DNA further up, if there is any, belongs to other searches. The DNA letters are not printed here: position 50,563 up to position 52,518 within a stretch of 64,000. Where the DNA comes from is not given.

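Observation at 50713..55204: Translationally coupled trio: 20-haem NapC-like anchor, beta-barrel, and 16-haem cytochrome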

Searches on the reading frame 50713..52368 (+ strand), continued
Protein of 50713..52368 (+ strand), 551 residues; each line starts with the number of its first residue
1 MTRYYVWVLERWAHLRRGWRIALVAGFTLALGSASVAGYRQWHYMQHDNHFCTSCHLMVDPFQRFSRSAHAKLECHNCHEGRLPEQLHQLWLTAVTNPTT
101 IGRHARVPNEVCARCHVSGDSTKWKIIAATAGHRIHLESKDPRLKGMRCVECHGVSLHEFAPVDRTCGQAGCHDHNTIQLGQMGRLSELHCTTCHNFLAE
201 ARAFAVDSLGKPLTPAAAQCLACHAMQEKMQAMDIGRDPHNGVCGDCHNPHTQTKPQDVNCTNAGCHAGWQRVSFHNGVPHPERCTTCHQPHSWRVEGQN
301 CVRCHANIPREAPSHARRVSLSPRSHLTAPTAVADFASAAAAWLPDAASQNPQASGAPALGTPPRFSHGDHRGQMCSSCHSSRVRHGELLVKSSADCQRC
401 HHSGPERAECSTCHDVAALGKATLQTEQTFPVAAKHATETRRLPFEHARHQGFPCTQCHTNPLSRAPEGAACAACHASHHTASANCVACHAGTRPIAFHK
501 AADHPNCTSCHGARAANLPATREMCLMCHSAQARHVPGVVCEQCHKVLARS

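Call 51: predict_structure(alignment_id=A2)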
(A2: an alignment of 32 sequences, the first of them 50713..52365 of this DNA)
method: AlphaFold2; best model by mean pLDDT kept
length: 551 residues; sequences in the alignment: 32
mean_pLDDT: 57.2   pTM: 0.32
mean pLDDT of the five models: 57.2, 54.2, 51.2, 48.5, 42.8
residues with pLDDT >= 90: 11; 70-90: 116; 50-70: 228; < 50: 196
segments of 3 or more residues with pLDDT < 50: 154-259, 317-363, 479-512, 548-551
pLDDT, mean of each block of 10 residues (from residue 1): 88 89 90 81 65 55 59 72 69 65 68 76 66 62 62 45 42 38 38 37 37 33 33 39 44 45 59 66 66 59 70 55 29 31 31 36 60 72 62 60 55 62 63 60 72 74 60 57 46 41 45 56 66 78 60 31
secondary structure, 60 per line:
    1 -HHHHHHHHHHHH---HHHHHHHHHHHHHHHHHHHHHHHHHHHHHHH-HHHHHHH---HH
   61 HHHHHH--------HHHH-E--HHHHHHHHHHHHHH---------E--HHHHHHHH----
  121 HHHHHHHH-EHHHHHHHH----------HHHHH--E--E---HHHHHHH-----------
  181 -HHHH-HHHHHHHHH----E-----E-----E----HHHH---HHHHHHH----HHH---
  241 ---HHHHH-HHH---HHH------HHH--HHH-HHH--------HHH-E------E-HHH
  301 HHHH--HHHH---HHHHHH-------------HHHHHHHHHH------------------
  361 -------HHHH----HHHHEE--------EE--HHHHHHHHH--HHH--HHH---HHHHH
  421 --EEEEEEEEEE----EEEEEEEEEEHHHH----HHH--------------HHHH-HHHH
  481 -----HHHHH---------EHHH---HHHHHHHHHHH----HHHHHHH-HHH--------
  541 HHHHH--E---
elements in order: H2-13 H17-47 H49-55 H59-66 H75-78 H83-96 H109-116 H121-128 H131-138 H149-153 H163-169 H182-185 H187-195 H217-220 H224-230 H244-248 H298-304 H307-310 H314-319 H333-342 H368-371 H376-379 H394-402 H416-420 E423-432 E437-446 H447-450 H472-475 H477-480 H486-490 H507-517 H522-528 H541-545
